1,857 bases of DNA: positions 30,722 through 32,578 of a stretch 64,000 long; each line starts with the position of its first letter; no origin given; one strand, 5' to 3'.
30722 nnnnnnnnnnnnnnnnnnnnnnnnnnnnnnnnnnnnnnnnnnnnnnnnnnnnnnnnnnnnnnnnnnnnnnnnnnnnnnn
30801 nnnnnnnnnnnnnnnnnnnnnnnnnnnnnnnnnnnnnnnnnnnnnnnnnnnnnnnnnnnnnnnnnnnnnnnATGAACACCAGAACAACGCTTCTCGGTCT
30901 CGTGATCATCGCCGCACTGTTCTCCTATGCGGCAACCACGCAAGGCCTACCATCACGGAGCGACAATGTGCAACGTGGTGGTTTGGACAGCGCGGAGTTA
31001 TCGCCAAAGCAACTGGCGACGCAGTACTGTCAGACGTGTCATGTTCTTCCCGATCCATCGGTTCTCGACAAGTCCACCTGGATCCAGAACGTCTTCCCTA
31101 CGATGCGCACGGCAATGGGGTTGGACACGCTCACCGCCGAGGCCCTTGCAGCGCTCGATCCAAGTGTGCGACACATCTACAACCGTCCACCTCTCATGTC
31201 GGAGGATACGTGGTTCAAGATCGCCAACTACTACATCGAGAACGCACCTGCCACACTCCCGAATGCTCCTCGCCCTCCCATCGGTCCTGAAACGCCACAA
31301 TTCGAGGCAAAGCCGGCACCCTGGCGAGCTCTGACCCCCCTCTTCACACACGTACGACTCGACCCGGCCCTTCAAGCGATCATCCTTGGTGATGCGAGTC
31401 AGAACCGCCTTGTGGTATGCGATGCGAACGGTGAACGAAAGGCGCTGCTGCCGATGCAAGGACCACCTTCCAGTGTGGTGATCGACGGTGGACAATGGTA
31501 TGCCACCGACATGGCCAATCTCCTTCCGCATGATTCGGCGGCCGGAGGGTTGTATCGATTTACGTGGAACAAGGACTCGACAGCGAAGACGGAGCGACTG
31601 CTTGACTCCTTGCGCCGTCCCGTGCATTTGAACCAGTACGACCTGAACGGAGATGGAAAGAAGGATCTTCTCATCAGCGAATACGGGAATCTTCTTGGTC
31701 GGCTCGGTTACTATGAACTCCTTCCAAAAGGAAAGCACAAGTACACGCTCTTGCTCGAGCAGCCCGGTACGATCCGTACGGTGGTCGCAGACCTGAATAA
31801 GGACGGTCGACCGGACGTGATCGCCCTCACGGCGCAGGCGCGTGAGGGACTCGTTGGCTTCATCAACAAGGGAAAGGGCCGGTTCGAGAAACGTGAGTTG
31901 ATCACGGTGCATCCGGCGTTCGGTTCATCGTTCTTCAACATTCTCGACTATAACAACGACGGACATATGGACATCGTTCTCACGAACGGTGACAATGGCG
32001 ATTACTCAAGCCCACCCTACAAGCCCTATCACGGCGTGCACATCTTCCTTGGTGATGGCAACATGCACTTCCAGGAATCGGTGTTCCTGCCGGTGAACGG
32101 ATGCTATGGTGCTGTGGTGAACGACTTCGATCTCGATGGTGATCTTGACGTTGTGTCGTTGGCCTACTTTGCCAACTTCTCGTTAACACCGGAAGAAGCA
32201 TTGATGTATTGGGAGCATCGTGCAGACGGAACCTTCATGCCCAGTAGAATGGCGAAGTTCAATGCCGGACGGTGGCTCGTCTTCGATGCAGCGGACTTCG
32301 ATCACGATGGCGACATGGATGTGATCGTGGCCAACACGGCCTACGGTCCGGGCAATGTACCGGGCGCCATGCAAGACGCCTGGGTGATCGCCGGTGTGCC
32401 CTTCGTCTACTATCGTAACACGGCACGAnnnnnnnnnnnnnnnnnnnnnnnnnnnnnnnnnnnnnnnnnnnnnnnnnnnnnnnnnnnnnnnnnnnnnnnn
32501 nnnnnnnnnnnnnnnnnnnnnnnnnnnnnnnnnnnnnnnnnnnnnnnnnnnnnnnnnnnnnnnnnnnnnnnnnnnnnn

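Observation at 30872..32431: CxxCH haem-c motif fused to an FG-GAP/VCBS beta-propeller, translationally coupled to purB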

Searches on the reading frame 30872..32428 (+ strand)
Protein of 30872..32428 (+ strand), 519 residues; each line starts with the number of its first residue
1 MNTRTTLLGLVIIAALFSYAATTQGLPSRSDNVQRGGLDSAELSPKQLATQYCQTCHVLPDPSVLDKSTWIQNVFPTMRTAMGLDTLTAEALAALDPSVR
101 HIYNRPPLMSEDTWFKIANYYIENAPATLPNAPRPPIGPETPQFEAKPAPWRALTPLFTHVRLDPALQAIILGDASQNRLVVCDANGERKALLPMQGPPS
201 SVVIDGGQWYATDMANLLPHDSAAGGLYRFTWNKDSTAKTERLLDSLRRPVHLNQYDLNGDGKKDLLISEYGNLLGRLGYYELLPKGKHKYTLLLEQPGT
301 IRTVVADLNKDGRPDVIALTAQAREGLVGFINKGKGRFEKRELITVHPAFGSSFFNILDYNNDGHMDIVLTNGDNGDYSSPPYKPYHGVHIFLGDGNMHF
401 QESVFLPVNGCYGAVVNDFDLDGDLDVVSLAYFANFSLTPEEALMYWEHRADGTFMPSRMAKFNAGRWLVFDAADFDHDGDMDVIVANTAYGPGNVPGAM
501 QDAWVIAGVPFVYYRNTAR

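Call 3: search_protein_families(library=pfam, proteins=[window:30872-32428:+], max_evalue=1)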
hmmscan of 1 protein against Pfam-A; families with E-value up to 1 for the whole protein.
window:30872-32428:+ (519 aa): 5 families
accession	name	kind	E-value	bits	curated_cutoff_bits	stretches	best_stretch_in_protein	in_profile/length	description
PF13517.12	FG-GAP_3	-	4.7e-29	101.2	26.9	4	307-369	1-60/61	FG-GAP-like repeat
PF01839.29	FG-GAP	-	9.3e-14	51.4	22.1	4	472-494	6-27/37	FG-GAP repeat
PF21955.1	CarG-like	-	8e-05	23.2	28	0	355-401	5-47/144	Carbapenem resistance protein CarG-like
PF00404.24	Dockerin_1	-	0.072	13.7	22.9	0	296-313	26-43/57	Dockerin type I domain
PF20615.3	DUF6802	-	0.23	11.9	27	0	358-383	57-82/102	Family of unknown function (DUF6802)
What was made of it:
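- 31283..32419 (+): Seven-bladed FG-GAP (integrin-alpha/CRTAC1-type) beta-propeller, residues about 138-516. Pfam FG-GAP_3 and FG-GAP (call 3).
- On FG-GAP / VCBS beta-propeller: FG-GAP_3 scores 101.2 bits (cut-off 26.9) and FG-GAP scores 51.4 bits (cut-off 22.1) (call 3).
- On CRTAC1 / ASPIC-UnbV family: Absent from the target (call 3).
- On Cytochrome cd1 / quinohaemoprotein-type cytochrome-propeller enzymes: No PQQ or cytochrome d1 Pfam families were detected (call 3).
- Closest known: CRTAC1 / ASPIC-UnbV and integrin-alpha type FG-GAP propellers. Different: No UnbV_ASPIC domain (call 3).
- Closest known: Periplasmic cytochrome c + beta-propeller redox enzymes. Different: They have cofactor-binding motifs that are not detected here (no such Pfam hits, call 3).
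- Checked: Pfam gives FG-GAP_3 at 4.7e-29 and FG-GAP at 9.3e-14 (call 3).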

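Call 4: search_protein_families(library=ncbifam, proteins=[window:30872-32428:+], max_evalue=1)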
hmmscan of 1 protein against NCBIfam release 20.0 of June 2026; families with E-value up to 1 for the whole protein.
window:30872-32428:+ (519 aa): 3 families
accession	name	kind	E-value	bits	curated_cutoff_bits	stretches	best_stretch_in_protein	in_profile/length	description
NF047539.1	XAC2610_fam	domain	4.6e-08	33.4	35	1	356-386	2-31/89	XAC2610-related protein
TIGR02162.1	torC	equivalog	0.065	12.5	478.2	1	47-88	327-367/387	pentaheme c-type cytochrome TorC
NF040734.1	CC-COOH_SaoC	equivalog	0.19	11.5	80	0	250-268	47-65/148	Cys-Cys-COOH (seleno)protein SaoC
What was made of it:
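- On c-type cytochrome (class I-like): The only trace is TorC at E 0.065 (call 4).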

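Call 5: search_solved_structures(query=window:30872-32428:+, max_evalue=1, show_alignments=2)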
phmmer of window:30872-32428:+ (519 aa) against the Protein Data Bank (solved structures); distinct sequences matched with E-value up to 1: 3.
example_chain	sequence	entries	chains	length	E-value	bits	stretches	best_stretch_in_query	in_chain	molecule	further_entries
4qtq_A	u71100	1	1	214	0.051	15.3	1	357-386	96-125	XAC2610 protein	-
9etn_A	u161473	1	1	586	0.15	13.8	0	410-489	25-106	Cartilage acidic protein 1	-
4o7j_B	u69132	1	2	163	0.85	11.2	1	414-471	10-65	CarG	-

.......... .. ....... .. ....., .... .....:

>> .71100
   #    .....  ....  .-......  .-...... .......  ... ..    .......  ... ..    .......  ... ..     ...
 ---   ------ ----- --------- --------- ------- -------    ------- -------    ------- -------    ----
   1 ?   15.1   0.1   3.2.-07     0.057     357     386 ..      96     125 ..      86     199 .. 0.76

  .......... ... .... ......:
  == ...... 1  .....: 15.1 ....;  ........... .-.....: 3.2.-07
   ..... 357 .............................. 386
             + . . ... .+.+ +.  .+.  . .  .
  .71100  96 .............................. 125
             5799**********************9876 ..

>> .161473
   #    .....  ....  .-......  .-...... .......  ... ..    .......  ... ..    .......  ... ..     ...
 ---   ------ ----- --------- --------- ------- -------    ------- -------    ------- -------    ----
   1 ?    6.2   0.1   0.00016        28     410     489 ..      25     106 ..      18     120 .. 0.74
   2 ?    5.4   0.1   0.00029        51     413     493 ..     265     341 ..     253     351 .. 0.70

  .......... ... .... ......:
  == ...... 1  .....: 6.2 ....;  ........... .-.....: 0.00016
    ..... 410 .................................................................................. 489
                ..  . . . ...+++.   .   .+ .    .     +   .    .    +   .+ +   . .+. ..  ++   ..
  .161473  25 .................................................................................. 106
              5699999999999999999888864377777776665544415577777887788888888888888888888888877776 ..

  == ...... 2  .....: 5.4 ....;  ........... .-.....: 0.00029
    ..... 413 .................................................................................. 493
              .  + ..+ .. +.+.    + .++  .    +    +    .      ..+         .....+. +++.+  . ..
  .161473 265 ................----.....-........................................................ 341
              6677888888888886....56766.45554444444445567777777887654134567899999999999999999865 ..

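Call 6: find_homologous_proteins(query=window:30872-32428:+, max_evalue=0.00001)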
Query window:30872-32428:+ (519 aa): 309 proteins with E <= 0.00001 among 8000 candidates; the best 120 are listed.
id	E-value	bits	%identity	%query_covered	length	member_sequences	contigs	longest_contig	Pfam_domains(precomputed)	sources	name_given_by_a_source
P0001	0.0e+0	1143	94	100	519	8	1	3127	PF01839.30,PF13517.13,PF21955.1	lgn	-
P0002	0.0e+0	1047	85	100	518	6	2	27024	PF01839.30,PF13517.13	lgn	-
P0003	4.4e-284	961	78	100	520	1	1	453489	PF01839.30,PF13517.13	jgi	-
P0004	4.6e-246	836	68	99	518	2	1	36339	PF01839.30,PF16743.11,PF13517.13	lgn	-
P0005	7.6e-172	591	49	99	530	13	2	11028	PF01839.30,PF16743.11,PF13517.13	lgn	-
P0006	2.8e-162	559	51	91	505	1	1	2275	PF01839.30,PF13517.13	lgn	-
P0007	5.0e-150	519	47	91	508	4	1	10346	PF01839.30,PF13517.13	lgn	-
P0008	6.3e-148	512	46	91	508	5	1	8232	PF01839.30,PF13517.13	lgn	-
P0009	4.7e-137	476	44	99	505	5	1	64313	PF01839.30,PF13517.13,PF21955.1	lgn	-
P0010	2.7e-134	467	42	99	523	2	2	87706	PF01839.30,PF13517.13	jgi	-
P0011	8.6e-133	462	45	91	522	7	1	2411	PF01839.30,PF13517.13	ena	-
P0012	2.7e-130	454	43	98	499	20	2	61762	PF01839.30,PF13517.13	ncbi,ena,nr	ncbi:MAG: VCBS repeat-containing protein [Candidatus Kapabacteria bacterium]|nr:VCBS repeat-containi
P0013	3.6e-130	453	46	91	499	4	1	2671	PF01839.30,PF13517.13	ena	-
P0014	7.8e-129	449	45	93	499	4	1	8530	PF01839.30,PF13517.13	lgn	-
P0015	5.0e-128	446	41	99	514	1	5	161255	PF01839.30,PF13517.13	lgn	-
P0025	8.0e-124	432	43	98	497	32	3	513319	PF13517.13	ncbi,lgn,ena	-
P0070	4.0e-95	337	40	91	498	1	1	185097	PF01839.30,PF13517.13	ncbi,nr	ncbi:MAG: VCBS repeat-containing protein [Saprospiraceae bacterium]|nr:VCBS repeat-containing protei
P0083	6.9e-93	330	38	86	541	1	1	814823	PF01839.30,PF13517.13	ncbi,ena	-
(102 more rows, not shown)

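Call 16: predict_structure(alignment_id=A1)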
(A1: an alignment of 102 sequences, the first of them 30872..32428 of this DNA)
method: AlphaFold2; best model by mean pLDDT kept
length: 519 residues; sequences in the alignment: 102
mean_pLDDT: 93.8   pTM: 0.89
mean pLDDT of the five models: 93.8, 93.8, 93.7, 93.4, 93.3
residues with pLDDT >= 90: 454; 70-90: 40; 50-70: 11; < 50: 14
segments of 3 or more residues with pLDDT < 50: 24-34
pLDDT, mean of each block of 10 residues (from residue 1): 71 77 50 55 95 91 97 95 93 90 91 98 98 97 98 97 98 98 98 98 96 95 97 93 97 98 98 95 96 94 97 98 94 98 96 97 97 93 97 98 98 98 98 97 98 98 98 98 98 95 98 98
secondary structure, 60 per line:
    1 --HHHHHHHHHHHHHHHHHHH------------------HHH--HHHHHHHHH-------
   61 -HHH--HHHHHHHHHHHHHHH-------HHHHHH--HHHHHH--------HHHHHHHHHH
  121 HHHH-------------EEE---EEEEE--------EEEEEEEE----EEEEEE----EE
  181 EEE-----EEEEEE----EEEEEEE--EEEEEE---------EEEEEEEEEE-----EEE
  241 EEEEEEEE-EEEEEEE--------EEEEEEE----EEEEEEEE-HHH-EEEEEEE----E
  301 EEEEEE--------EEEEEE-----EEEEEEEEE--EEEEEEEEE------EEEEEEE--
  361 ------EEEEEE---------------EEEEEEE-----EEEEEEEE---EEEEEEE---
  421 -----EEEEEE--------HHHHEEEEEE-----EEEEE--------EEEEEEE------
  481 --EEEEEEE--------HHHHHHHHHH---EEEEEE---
elements in order: H3-21 H45-53 H67-81 H89-94 H97-102 H111-124 E138-140 E144-148 E157-164 E169-174 E179-183 E189-194 E199-205 E208-213 E223-232 E238-248 E250-256 E265-271 E276-283 E289-295 E300-306 E315-320 E326-334 E337-345 E352-358 E367-372 E388-394 E400-407 E411-417 E426-431 H440-443 E444-449 E455-459 E468-474 E483-489 H498-507 E511-516
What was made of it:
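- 30872..30931 (+): Sec-type signal peptide (residues 1 to about 20; cleavage near SYA|A); no lipobox Cys. Predicted as helix 3-21 followed by a low-confidence linker 24-34 (call 16).
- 31283..32419 (+): 29 strands in the model (call 16).
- On FG-GAP / VCBS beta-propeller: The model has 29 strands and pLDDT 93.8 (call 16).
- Full model pLDDT 93.8 and pTM 0.89, with a well-ordered linker (call 16).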

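Call 20: find_encoding_contigs(protein=P0003, flank=6000, max_places=2)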
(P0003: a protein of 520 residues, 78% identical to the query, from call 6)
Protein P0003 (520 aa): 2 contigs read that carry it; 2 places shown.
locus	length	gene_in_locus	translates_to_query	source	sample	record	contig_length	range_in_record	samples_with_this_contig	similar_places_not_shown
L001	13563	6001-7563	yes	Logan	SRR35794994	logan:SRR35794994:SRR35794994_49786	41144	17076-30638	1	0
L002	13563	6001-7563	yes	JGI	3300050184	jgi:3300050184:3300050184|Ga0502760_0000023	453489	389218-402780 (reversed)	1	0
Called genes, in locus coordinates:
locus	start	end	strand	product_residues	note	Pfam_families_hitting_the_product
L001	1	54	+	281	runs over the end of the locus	PF06325:PrmA, PF05175:MTS (weak), PF13847:Methyltransf_31 (weak)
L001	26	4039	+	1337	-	PF00176:SNF2-rel_dom (faint), PF17757:UvrB_inter, PF02559:CarD_TRCF_RID, PF00270:DEAD, PF04851:ResIII, PF00271:Helicase_C, PF03461:TRCF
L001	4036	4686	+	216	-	PF00814:TsaD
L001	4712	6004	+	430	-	PF00206:Lyase_1, PF10397:ADSL_C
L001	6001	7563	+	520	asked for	PF01839:FG-GAP (faint), PF13517:FG-GAP_3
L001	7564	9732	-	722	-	-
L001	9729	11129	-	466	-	-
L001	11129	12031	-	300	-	-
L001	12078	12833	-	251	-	-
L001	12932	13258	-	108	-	PF15071:TMEM220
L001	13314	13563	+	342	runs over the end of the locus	PF00248:Aldo_ket_red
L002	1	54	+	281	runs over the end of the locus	PF06325:PrmA, PF05175:MTS (weak), PF13847:Methyltransf_31 (weak)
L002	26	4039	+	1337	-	PF00176:SNF2-rel_dom (faint), PF17757:UvrB_inter, PF02559:CarD_TRCF_RID, PF00270:DEAD, PF04851:ResIII, PF00271:Helicase_C, PF03461:TRCF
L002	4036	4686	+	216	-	PF00814:TsaD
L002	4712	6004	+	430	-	PF00206:Lyase_1, PF10397:ADSL_C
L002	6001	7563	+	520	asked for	PF01839:FG-GAP (faint), PF13517:FG-GAP_3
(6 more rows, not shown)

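Call 21: find_encoding_contigs(protein=P0025, flank=7000, max_places=1)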
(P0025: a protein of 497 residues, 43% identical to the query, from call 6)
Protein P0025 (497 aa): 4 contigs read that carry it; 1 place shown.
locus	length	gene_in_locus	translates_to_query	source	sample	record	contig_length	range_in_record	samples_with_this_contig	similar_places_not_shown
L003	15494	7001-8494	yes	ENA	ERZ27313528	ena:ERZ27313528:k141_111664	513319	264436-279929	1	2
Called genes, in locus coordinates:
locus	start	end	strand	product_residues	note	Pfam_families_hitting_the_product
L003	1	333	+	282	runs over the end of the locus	PF06325:PrmA, PF05175:MTS (weak), PF13847:Methyltransf_31 (weak)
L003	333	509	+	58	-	-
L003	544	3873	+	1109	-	PF17757:UvrB_inter, PF22590:Cas3-like_C_2 (faint), PF02559:CarD_TRCF_RID, PF00270:DEAD, PF04851:ResIII, PF00271:Helicase_C, PF03461:TRCF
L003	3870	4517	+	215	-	PF00814:TsaD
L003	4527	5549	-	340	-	PF03150:CCP_MauG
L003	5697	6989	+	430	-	PF00206:Lyase_1, PF10397:ADSL_C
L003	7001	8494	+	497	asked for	PF13517:FG-GAP_3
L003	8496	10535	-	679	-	-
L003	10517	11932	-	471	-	-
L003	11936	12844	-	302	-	-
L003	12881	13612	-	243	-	-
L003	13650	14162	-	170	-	-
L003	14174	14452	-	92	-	-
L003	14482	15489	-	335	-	PF13207:AAA_17 (faint), PF13401:AAA_22 (faint), PF02881:SRP54_N, PF13191:AAA_16 (faint), PF13604:AAA_30, PF00448:SRP54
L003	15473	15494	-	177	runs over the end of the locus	PF01066:CDP-OH_P_transf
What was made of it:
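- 29583..30875 (+): purB (adenylosuccinate lyase), the upstream gene; its TGA stop overlaps the target's ATG. The syntenic gene carries Lyase_1 + ADSL_C (calls 20, 21).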

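Call 22: find_encoding_contigs(protein=P0083, flank=7000, max_places=1)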
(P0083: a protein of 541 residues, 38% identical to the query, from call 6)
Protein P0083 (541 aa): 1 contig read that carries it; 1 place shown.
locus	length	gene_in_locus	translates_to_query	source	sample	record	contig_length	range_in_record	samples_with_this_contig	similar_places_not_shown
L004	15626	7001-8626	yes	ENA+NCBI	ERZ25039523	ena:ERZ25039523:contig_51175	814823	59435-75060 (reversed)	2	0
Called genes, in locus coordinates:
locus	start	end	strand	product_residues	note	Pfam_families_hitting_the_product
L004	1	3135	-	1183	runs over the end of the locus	PF16743:PliI (faint), PF01839:FG-GAP (faint), PF13517:FG-GAP_3, PF07593:UnbV_ASPIC, PF13517:FG-GAP_3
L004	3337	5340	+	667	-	PF01182:Glucosamine_iso, PF02585:PIG-L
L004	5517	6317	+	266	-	PF00722:Glyco_hydro_16, PF26113:GH16_XgeA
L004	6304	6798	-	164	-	-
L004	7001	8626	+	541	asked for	PF13517:FG-GAP_3 (weak), PF01839:FG-GAP (faint), PF13517:FG-GAP_3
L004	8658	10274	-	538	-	PF01569:PAP2, PF22778:VCPO_2nd (weak)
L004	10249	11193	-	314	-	-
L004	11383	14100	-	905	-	PF02190:LON_substr_bdg, PF13401:AAA_22 (faint), PF00004:AAA, PF07724:AAA_2 (weak), PF07728:AAA_5, PF22667:Lon_lid, PF05362:Lon_C, PF13541:ChlI (weak), +1 more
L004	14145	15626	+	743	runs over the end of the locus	PF00069:Pkinase, PF07714:PK_Tyr_Ser-Thr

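Call 23: find_encoding_contigs(protein=P0070, flank=7000, max_places=1)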
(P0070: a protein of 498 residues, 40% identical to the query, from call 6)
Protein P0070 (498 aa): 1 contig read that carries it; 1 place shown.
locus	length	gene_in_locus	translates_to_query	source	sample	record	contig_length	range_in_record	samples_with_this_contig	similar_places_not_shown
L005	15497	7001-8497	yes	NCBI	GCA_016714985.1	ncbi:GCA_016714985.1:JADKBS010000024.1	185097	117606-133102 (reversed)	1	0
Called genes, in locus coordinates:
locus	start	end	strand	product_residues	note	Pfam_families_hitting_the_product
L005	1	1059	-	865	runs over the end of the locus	PF13449:Phytase-like, PF04862:DUF642 (faint), PF19081:Ig_7 (faint), PF18962:Por_Secre_tail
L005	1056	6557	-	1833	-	PF13205:Big_5, PF03160:Calx-beta (faint), PF22494:choice_anch_I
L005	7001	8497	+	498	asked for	PF01839:FG-GAP (faint), PF13517:FG-GAP_3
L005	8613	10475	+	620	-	PF05787:PhoX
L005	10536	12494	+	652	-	PF03150:CCP_MauG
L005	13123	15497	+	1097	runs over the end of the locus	PF13620:CarboxypepD_reg, PF13715:CarbopepD_reg_2, PF07715:Plug (weak), PF25183:OMP_b-brl_4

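Call 24: find_related_loci(query=A1, collection=genome_contigs, flank=10000)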
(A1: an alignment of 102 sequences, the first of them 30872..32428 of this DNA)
Query A1 (519 aa) in genome_contigs; peptide patterns used: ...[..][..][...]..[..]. (x = any residue, [..] = any of these).
599 stretches matched a pattern (row limit reached: there are more); 542 encode a relative of the query (tblastn E <= 1e-3); the best 80 are kept; 80 distinct loci.
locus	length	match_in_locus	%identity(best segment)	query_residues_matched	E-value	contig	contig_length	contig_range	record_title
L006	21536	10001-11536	42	8-519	2e-128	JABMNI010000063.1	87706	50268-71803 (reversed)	MAG: Ignavibacteria bacterium isolate bin.189 k141_5289902, whole genome shotgun sequence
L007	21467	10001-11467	43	11-519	8e-125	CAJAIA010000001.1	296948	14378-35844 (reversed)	MAG: uncultured Ignavibacteria bacterium isolate Loc090721-4m_bin-0677 genome assembly, contig: bin-0677:01/45, whole ge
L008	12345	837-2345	40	1-519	3e-124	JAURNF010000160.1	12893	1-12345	MAG: Candidatus Kapaibacterium sp. isolate SFB_Oligo_Co_79 k141_2894077, whole genome shotgun sequence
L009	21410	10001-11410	44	46-519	2e-123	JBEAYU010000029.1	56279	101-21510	MAG: Bacteroidota bacterium isolate NASQAN2011_332_B_bin.40 scaffold_562358, whole genome shotgun sequence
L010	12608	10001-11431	42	46-519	3e-123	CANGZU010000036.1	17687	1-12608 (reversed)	MAG: Ignavibacteria bacterium isolate RE-18aug17-99 genome assembly, contig: RE-18aug17-C4436, whole genome shotgun sequ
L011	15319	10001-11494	43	5-519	8e-122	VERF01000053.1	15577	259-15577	MAG: Candidatus Kapaibacterium sp. isolate ZLKRG33 NODE_3605_length_15577_cov_8.055016, whole genome shotgun sequence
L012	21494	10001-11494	39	4-517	4e-120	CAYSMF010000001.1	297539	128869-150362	MAG TPA_asm: uncultured Melioribacter sp. isolate SRP278252_co3_515 genome assembly, contig: NODE_9_length_297539_cov_34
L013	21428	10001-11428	43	40-519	1e-119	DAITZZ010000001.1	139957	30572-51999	MAG TPA_asm: bacterium isolate CTOTU1238 NODE_9_length_139957_cov_22.116260, whole genome shotgun sequence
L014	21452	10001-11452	44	36-519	6e-120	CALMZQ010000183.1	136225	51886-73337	MAG TPA_asm: uncultured Ignavibacteria bacterium isolate SRR6670123_bin.14_CONCOCT_v1.1_MAG genome assembly, contig: ERZ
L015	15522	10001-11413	45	46-519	2e-118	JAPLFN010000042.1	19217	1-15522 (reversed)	MAG: Candidatus Kapaibacterium sp. isolate LacPavin_0818_WC45_MAG_51_7 LacPavin_0818_WC45_scaffold_293350, whole genome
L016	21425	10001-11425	43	48-519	2e-114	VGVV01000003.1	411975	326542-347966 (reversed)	MAG: Ignavibacteria bacterium isolate M_surface_10_mx_236 M_surface_10_mx_236_Ga0194123_10000013, whole genome shotgun s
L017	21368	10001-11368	45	46-504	1e-113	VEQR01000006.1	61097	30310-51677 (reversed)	MAG: Candidatus Kapaibacterium sp. isolate ZLKRG19 NODE_284_length_61097_cov_7.276103, whole genome shotgun sequence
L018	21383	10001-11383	44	40-504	2e-113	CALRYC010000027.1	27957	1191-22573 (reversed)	MAG: Chitinophaga pinensis isolate JJ-MA1B5-281-8-m1-bin330 genome assembly, contig: JJ-MA1B5-281-C415, whole genome sho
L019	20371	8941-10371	42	46-519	1e-112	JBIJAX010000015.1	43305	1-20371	MAG: Candidatus Kapaibacterium sp. isolate ME2006-08-01D12_3300042387_group2_bin83 Rohwer_bin1098_scaffold_196_c1, whole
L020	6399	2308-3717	44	46-519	3e-112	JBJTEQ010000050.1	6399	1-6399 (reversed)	MAG: Candidatus Kapaibacterium sp. isolate samp_4321_metabat2_67 samp_4321_203244, whole genome shotgun sequence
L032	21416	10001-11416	40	46-519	1e-97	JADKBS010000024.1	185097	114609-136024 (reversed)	MAG: Saprospiraceae bacterium isolate OdNE_18-Q3-R46-58_BAT3C.319 tig00007912-10-1827270, whole genome shotgun sequence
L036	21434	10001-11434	38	46-519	3e-97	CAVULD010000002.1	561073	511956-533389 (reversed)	MAG: uncultured Chitinophagaceae bacterium isolate MFD01716.bin.1.59 genome assembly, contig: contig_26111, whole genome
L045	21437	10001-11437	36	46-519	1e-95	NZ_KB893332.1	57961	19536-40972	Segetibacter koreensis DSM 18137 B154DRAFT_scaffold_25.26, whole genome shotgun sequence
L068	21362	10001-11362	37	46-493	1e-93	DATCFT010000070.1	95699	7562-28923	MAG TPA_asm: Hanamia sp. isolate SMAG_U7787 k141_429444, whole genome shotgun sequence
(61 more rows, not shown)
